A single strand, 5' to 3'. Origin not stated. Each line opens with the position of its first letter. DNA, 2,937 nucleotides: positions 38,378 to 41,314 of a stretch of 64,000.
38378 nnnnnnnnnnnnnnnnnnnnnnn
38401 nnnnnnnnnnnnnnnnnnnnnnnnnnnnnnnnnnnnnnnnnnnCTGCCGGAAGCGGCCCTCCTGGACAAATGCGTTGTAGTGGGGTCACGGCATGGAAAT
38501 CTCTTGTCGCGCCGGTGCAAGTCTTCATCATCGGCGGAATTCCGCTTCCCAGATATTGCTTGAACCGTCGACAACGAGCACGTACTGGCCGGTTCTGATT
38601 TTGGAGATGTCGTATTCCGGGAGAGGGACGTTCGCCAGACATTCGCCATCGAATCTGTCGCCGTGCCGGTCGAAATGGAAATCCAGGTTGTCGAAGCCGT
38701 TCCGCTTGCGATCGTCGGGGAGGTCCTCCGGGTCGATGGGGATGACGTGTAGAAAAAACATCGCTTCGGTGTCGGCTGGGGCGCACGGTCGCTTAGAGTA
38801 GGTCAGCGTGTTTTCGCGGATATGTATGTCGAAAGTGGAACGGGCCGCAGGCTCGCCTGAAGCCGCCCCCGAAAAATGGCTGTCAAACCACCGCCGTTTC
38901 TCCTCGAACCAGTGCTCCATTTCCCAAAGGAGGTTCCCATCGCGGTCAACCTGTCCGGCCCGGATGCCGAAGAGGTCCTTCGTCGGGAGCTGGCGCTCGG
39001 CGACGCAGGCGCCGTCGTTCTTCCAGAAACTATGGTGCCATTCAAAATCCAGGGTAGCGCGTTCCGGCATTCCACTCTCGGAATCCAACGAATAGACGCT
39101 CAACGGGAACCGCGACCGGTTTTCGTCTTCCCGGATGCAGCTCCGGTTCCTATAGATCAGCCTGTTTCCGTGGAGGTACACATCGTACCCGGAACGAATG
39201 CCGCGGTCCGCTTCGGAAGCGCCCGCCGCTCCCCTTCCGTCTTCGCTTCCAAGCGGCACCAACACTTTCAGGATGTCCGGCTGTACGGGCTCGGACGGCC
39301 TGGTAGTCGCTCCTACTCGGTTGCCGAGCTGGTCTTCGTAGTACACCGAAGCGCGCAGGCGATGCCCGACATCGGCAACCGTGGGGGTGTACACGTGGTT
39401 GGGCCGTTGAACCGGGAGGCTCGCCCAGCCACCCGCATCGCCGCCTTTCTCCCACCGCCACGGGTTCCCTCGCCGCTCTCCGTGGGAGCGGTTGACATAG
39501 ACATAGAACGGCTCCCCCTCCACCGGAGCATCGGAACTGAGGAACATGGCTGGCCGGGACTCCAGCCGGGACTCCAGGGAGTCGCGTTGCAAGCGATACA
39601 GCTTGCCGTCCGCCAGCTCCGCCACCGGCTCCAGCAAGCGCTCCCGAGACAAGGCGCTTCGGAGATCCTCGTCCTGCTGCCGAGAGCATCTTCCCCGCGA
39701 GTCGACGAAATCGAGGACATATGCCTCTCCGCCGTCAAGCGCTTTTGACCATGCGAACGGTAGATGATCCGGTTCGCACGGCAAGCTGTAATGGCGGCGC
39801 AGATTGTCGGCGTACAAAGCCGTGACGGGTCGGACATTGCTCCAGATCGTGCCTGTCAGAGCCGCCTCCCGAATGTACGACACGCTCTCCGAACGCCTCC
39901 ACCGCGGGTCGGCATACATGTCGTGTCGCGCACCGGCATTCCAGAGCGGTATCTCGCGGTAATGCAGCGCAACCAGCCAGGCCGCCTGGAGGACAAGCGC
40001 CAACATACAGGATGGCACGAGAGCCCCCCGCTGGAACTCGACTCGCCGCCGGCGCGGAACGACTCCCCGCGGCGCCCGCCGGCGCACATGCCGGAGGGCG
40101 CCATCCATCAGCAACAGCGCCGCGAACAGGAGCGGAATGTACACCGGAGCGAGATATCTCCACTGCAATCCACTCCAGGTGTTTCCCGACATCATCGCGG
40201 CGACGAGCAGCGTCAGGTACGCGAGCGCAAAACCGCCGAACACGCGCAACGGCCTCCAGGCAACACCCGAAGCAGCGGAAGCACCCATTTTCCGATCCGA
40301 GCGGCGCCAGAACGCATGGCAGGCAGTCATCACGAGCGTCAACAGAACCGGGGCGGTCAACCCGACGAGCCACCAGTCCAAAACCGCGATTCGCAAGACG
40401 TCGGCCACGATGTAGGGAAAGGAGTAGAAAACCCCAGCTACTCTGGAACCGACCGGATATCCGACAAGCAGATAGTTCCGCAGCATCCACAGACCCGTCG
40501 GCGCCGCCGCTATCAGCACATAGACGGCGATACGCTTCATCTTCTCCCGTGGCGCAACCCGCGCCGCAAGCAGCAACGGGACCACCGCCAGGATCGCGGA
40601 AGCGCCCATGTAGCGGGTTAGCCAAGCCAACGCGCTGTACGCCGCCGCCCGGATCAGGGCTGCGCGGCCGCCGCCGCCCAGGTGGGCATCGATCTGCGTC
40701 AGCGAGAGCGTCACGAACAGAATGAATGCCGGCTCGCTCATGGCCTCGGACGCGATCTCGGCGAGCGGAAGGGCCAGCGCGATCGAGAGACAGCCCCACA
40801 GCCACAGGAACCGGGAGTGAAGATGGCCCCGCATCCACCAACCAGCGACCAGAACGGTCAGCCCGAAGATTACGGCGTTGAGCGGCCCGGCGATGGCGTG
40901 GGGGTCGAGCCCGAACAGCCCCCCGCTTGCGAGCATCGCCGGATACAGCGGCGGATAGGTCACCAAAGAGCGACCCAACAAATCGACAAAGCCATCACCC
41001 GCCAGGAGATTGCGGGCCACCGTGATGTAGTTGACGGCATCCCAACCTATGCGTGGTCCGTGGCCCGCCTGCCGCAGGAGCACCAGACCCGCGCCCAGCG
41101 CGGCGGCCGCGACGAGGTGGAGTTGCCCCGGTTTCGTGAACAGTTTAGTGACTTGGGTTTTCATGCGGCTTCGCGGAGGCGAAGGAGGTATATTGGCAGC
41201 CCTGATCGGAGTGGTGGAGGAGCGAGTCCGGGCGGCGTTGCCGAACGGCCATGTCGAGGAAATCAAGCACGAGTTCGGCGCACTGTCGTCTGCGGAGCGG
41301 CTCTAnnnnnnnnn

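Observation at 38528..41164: GT-C paralog 4 carries two copies of the C-terminal domain (one degenerate, internal) plus the WxW module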

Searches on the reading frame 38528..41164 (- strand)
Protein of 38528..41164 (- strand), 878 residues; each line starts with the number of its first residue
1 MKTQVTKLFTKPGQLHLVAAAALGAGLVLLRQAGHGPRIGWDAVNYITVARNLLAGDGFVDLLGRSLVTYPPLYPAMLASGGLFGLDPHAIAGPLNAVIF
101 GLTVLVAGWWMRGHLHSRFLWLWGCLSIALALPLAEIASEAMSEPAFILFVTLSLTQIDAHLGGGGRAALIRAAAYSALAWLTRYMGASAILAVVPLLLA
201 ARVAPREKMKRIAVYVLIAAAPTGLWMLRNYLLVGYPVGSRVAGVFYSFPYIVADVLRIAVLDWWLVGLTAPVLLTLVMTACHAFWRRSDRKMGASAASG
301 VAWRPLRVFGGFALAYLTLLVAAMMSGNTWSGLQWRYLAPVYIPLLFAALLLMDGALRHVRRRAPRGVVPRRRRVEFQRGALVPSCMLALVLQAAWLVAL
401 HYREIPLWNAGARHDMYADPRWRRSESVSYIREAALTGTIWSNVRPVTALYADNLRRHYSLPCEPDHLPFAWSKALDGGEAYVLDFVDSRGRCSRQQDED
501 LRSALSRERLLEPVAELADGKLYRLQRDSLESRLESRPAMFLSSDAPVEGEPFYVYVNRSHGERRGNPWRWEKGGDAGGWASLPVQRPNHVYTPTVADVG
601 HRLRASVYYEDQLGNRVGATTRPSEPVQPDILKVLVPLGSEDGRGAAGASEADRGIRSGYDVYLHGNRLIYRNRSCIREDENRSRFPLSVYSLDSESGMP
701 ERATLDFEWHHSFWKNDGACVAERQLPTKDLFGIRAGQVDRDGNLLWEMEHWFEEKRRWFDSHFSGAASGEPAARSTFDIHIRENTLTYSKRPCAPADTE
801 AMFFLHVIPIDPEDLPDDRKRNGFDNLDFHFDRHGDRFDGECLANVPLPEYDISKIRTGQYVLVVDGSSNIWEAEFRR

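Call 4: search_protein_families(library=pfam, proteins=[window:38528-41164:-], max_evalue=0.1)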
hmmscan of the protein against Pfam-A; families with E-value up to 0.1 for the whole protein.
window:38528-41164:- (878 aa): 0 families
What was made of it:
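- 39965..41164 (-): Residues 1-400: multi-pass membrane core, PMT/ArnT-like GT-C candidate. It carries the near-invariant Asp of 'GWDAVNY' after TM1 and a 'YPPLYP' motif. The target itself has no Pfam hit (call 4).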

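Call 5: search_protein_families(library=ncbifam, proteins=[window:38528-41164:-], max_evalue=0.1)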
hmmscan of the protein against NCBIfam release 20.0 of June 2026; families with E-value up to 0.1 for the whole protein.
window:38528-41164:- (878 aa): 2 families
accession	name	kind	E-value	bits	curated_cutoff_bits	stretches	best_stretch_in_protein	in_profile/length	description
NF047510.1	LIC_10190_fam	subfamily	0.0029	16.4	100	1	93-238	167-310/424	LIC_10190 family membrane protein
NF047440.1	LA3751_2_3_fam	subfamily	0.016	14.1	200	1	65-353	76-354/460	LA_3751/LA_3752 family putative glycosyltransferase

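Call 8: find_homologous_proteins(query=window:38528-41164:-, max_evalue=0.00001)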
Query window:38528-41164:- (878 aa): 505 proteins with E <= 0.00001 among 8000 candidates; the best 120 are listed.
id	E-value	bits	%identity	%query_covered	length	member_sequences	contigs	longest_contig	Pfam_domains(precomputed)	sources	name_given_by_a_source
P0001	0.0e+0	2036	100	100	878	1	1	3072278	-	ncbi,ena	-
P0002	0.0e+0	1471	76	97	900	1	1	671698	-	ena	-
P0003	0.0e+0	1379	75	97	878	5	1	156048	PF02366.25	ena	-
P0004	0.0e+0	1364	73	97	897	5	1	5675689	-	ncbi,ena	-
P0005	0.0e+0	1359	72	97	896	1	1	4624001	-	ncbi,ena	-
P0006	0.0e+0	1353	72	98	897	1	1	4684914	-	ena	-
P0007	0.0e+0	1350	72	97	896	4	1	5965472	-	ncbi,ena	-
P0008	0.0e+0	1345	71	97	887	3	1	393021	-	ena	-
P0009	0.0e+0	1294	70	97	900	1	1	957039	-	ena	-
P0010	0.0e+0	1289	65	96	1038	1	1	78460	-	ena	-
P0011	0.0e+0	1288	70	97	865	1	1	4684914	-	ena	-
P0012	0.0e+0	1287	72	59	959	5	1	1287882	-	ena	-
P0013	0.0e+0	1285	70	97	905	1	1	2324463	-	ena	-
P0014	0.0e+0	1281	68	57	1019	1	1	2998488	-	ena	-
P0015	0.0e+0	1278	69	97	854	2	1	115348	-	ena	-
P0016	0.0e+0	1274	68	97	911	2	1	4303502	PF02366.25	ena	-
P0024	0.0e+0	1263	68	96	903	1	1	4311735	-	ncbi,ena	-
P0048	0.0e+0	1209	65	96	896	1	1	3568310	-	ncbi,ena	-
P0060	0.0e+0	1172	63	96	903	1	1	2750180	-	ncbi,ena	-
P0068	0.0e+0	1139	63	96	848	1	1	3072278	-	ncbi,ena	-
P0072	0.0e+0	1114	61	98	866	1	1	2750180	-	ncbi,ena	-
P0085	0.0e+0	1052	61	97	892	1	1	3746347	-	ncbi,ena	-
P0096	1.2e-268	912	45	98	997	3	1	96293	-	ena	-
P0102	6.7e-257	873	56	59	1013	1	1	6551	-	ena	-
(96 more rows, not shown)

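Call 9: find_encoding_contigs(protein=P0001, flank=3000, max_places=3)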
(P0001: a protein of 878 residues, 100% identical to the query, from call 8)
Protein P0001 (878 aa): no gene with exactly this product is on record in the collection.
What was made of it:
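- Tried and rejected: The exact-protein contig look-up for P0001 returned nothing (call 9).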

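Call 24: list_cluster_members(proteins=[P0001, P0004, P0068])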
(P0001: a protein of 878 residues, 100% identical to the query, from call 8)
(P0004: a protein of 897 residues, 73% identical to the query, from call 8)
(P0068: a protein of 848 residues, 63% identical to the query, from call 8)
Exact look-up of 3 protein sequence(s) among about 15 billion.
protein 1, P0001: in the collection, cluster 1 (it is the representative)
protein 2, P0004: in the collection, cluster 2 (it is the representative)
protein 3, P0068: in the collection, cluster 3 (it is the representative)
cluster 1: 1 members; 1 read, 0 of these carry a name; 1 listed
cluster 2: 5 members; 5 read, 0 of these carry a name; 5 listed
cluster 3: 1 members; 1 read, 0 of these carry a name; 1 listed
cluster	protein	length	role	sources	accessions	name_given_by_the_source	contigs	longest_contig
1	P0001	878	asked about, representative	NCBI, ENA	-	-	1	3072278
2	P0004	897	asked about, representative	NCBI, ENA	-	-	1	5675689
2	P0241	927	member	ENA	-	-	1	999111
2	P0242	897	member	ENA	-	-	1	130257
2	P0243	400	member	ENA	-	-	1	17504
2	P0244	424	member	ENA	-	-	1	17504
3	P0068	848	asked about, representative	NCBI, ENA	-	-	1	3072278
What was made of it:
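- Tried and rejected: The cluster look-up gave no accession or name (call 24).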

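Call 34: search_protein_families(library=pfam, proteins=[P0003, P0016, P0010, P0024, P0048, P0060, P0072, P0085, P0096, P0102], max_evalue=0.1)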
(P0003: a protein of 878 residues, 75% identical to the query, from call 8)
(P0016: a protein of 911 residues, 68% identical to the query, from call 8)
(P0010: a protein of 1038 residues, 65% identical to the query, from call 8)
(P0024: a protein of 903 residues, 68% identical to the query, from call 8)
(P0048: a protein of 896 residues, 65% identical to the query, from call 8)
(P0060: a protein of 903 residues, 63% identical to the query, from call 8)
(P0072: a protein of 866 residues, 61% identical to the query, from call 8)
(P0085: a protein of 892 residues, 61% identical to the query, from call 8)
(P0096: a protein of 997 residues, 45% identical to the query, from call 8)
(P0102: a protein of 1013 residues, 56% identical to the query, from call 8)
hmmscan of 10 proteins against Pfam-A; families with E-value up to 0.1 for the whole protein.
P0003 (878 aa): 1 family
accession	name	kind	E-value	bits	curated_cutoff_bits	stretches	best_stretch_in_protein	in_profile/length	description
PF02366.24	PMT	-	8.2e-06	26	22.7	1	104-264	70-230/245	Dolichyl-phosphate-mannose-protein mannosyltransferase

P0016 (911 aa): 1 family
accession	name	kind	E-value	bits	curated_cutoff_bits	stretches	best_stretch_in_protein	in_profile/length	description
PF02366.24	PMT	-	1.8e-05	24.9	22.7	1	92-231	55-200/245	Dolichyl-phosphate-mannose-protein mannosyltransferase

P0010 (1038 aa): 0 families

P0024 (903 aa): 0 families

P0048 (896 aa): 1 family
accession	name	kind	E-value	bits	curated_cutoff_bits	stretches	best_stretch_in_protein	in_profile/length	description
PF02366.24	PMT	-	0.0021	18.1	22.7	1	82-221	59-204/245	Dolichyl-phosphate-mannose-protein mannosyltransferase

P0060 (903 aa): 2 families
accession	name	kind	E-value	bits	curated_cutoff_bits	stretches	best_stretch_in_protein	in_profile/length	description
PF02366.24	PMT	-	0.0065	16.5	22.7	1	124-230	87-198/245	Dolichyl-phosphate-mannose-protein mannosyltransferase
PF13231.12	PMT_2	-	0.045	14.4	26.1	1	100-256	3-160/160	Dolichyl-phosphate-mannose-protein mannosyltransferase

P0072 (866 aa): 2 families
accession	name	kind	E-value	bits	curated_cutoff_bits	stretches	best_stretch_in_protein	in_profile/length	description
PF02366.24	PMT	-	0.0092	16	22.7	1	84-199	80-200/245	Dolichyl-phosphate-mannose-protein mannosyltransferase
PF25396.1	ZNFX1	-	0.036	14.5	27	1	658-706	44-92/107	ZNFX1 domain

P0085 (892 aa): 0 families

P0096 (997 aa): 1 family
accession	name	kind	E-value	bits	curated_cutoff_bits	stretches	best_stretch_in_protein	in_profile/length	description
PF07626.16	PSD3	-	0.0081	17.1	23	0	690-711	18-39/65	Protein of unknown function (DUF1587)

P0102 (1013 aa): 2 families
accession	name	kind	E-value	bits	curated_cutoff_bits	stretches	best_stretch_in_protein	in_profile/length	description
PF00510.24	COX3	-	0.029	14.7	23.8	1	299-375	92-168/258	Cytochrome c oxidase subunit III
PF19540.4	DUF6064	-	0.075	13.4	27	0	60-126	114-179/210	Family of unknown function (DUF6064)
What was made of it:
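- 39965..41164 (-): Orthologues P0003 and P0016 pass the Pfam PMT gathering score (26.0 and 24.9 vs 22.7; call 34).
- On GT-C glycosyltransferases (PMT / ArnT-like, Pfam PF02366 / PF13231): Orthologues P0003 (75% id) and P0016 (68% id) pass the PMT threshold at 26.0 and 24.9 vs 22.7 (call 34).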

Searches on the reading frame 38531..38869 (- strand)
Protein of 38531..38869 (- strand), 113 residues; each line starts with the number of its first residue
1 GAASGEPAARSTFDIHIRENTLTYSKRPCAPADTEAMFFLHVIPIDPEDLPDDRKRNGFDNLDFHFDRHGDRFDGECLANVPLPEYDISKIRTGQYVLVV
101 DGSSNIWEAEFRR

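Call 18: find_homologous_proteins(query=A2, max_evalue=0.001)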
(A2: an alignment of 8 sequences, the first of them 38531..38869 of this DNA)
Query A2 (8 sequences) (113 aa, profile of the alignment): 593 proteins with E <= 0.001 among 1471 candidates; the best 120 are listed.
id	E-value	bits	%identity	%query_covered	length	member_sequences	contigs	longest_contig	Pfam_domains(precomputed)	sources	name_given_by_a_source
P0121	3.4e-71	254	54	96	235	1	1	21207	-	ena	-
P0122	2.1e-70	252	59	98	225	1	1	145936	-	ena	-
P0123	4.9e-69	247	60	97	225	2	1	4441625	-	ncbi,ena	-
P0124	7.5e-65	234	48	97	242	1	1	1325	-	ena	-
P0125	4.1e-64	232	69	90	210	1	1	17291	-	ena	-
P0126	6.5e-62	224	50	96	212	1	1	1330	-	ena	-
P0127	4.8e-61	222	49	95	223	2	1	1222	-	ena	-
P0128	4.1e-59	215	50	97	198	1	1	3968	-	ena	-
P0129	4.3e-59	215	63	98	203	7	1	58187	-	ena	-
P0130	1.7e-58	213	56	98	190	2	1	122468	-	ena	-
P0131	2.4e-58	213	58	98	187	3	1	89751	-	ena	-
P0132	1.6e-57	210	44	91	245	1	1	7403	-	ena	-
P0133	3.7e-55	203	57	94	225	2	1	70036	-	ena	-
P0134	6.3e-55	202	48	96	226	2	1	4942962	-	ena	-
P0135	1.2e-54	201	44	97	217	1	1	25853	-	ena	-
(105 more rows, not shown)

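Call 35: predict_structure(alignment_id=A3)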
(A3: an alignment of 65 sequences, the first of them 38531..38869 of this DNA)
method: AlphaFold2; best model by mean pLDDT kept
length: 113 residues; sequences in the alignment: 65
mean_pLDDT: 92.9   pTM: 0.83
mean pLDDT of the five models: 92.9, 92.7, 92.4, 92.0, 90.9
residues with pLDDT >= 90: 100; 70-90: 8; 50-70: 3; < 50: 2
segments of 3 or more residues with pLDDT < 50: none
pLDDT, mean of each block of 10 residues (from residue 1): 67 93 96 96 97 93 97 96 96 97 95 89
secondary structure, 60 per line:
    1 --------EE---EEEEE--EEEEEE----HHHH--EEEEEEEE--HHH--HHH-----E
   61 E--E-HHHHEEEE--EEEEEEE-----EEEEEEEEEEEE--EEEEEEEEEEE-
elements in order: E14-18 E21-26 H31-34 E37-44 H66-69 E70-73 E76-82 E88-99 E102-112
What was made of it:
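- The A-only model has pLDDT 92.9 (call 35).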

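Call 69: fold_search(model_id=the predicted structure, library=pdb)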
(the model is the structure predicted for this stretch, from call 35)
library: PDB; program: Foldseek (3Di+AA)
matches with E <= 10: 1795; with E <= 0.001: 0
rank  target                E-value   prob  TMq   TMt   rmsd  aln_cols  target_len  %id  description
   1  5fuc_C                3.4e-03  1.00  0.51  0.32   4.8       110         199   11  Biophysical and cellular characterisation of a junctional epitope antibody that locks IL-6 and gp80 together in a stab (released 2017-01-25)
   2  7l0g_C                7.8e-03  1.00  0.43  0.49   5.6       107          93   10  Monobody 12VC1 Bound to HRAS(G12C) (released 2021-03-24)
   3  7l0g_H                8.2e-03  1.00  0.44  0.51   5.5       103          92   10  Monobody 12VC1 Bound to HRAS(G12C) (released 2021-03-24)
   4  8df2_B                1.7e-02  0.99  0.45  0.17   6.3       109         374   15  The structure of the 'ALT' construct of the Amuc_1438 glycopeptidase (released 2022-08-31)
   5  1p9m_C                1.9e-02  0.99  0.46  0.30   5.2       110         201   11  Crystal structure of the hexameric human IL-6/IL-6 alpha receptor/gp130 complex (released 2003-07-01)
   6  7l0f_B                2.2e-02  0.99  0.44  0.50   5.5       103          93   10  Monobody 12VC3 Bound to HRAS(WT) (released 2021-03-24)
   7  7l0f_H                2.2e-02  0.99  0.42  0.48   5.3       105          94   10  Monobody 12VC3 Bound to HRAS(WT) (released 2021-03-24)
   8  1n26_A                2.7e-02  1.00  0.52  0.23   6.3       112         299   12  Crystal Structure of the extra-cellular domains of Human Interleukin-6 Receptor alpha chain (released 2002-12-18)
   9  9f00_D                2.7e-02  0.97  0.41  0.45   8.3       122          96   15  Complex between D-SH2 domain of ABL with monobody DAM27 (released 2024-12-25)
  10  8eln_H                2.7e-02  0.94  0.40  0.38   6.4       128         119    8  Crystal Structure of Nanobody VHH222 Bound to Its Antigen PA14 Cif (released 2023-10-18)
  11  7xcp_H                3.1e-02  0.97  0.43  0.41   5.6       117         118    7  Cryo-EM structure of Omicron RBD complexed with ACE2 and 304 Fab (released 2022-08-31)
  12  6wdp                  3.1e-02  0.97  0.43  0.27   6.6       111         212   10  Interleukin 12 receptor subunit beta-1 (released 2021-02-24)
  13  7tyv_D                3.5e-02  0.95  0.39  0.25   5.8       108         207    8  Structure of Lassa Virus glycoprotein (Josiah) bound to Fab 25.10C (released 2022-06-01)
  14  8w5h_H                3.7e-02  0.96  0.43  0.42   5.8       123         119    6  Cryo-EM structure of Qb-Ab10 (released 2025-02-26)
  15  8df2_A                4.4e-02  0.97  0.44  0.17   6.3       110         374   14  The structure of the 'ALT' construct of the Amuc_1438 glycopeptidase (released 2022-08-31)
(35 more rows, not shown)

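Call 72: search_protein_representatives(alignment_id=A3)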
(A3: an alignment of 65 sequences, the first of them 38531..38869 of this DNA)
Query: 65 sequences, 152 profile positions. Proteins with E-value up to 0.001 (for the whole library): 2490; up to 1e-10: 2016; up to 1e-30: 1061. The best 150 are listed.
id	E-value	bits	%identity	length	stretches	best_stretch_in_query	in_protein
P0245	0.0e+00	1250.7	-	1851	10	47-150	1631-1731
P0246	9.0e-293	973.5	-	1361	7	26-149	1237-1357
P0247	6.7e-289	960.9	-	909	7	33-148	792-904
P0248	1.1e-257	859.7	-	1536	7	39-148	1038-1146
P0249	1.4e-252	843.0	-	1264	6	24-149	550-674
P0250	2.7e-241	806.4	-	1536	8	28-147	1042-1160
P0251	6.6e-229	766.2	-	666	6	35-149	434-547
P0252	1.1e-222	745.9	-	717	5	38-150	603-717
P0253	4.0e-193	650.0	-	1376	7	25-148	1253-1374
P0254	5.8e-189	636.5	-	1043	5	36-149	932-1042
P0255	1.5e-187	631.8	-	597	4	32-147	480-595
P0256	1.0e-181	612.9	-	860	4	26-149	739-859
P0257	3.1e-178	601.7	-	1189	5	25-149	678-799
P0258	5.3e-175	591.1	-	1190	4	30-147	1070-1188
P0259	4.6e-173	584.8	-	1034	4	32-149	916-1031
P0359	1.9e-99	345.8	-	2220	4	43-145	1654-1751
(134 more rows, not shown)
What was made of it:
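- The family has 2,490 cluster representatives and up to 10 copies per protein (call 72).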

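Call 74: search_protein_families(library=pfam, proteins=[P0245, P0246, P0248, P0249, P0359, P0257], max_evalue=0.001)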
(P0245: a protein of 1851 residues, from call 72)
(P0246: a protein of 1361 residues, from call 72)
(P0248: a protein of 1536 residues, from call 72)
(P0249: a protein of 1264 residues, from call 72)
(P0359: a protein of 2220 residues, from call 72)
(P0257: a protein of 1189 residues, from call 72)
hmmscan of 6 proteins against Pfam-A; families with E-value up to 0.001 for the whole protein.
P0245 (1851 aa): 1 family
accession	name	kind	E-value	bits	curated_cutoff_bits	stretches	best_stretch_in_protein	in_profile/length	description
PF04932.20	Wzy_C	-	1.9e-14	54.1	31.7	1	258-421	2-148/149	O-Antigen ligase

P0246 (1361 aa): 0 families

P0248 (1536 aa): 2 families
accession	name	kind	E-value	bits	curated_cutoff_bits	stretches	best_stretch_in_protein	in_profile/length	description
PF02366.24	PMT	-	6.2e-05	23.1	22.7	1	100-204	88-197/245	Dolichyl-phosphate-mannose-protein mannosyltransferase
PF13231.12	PMT_2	-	0.00011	22.9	26.1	1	75-232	2-160/160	Dolichyl-phosphate-mannose-protein mannosyltransferase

P0249 (1264 aa): 1 family
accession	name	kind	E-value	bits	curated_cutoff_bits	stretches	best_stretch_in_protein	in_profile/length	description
PF02366.24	PMT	-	1.3e-05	25.3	22.7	1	83-198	80-199/245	Dolichyl-phosphate-mannose-protein mannosyltransferase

P0359 (2220 aa): 1 family
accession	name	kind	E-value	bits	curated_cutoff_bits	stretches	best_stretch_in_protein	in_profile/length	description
PF01522.26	Polysacc_deac_1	-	3.2e-06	27.5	23.1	0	1947-2013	55-121/124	Polysaccharide deacetylase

P0257 (1189 aa): 1 family
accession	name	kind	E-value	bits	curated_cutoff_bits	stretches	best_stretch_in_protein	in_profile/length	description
PF11420.13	Subtilosin_A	-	0.00026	21.5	25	0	887-902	12-27/35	Bacteriocin subtilosin A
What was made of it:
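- It is fused to Wzy_C, PMT-type GT-C and a polysaccharide deacetylase (call 74).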
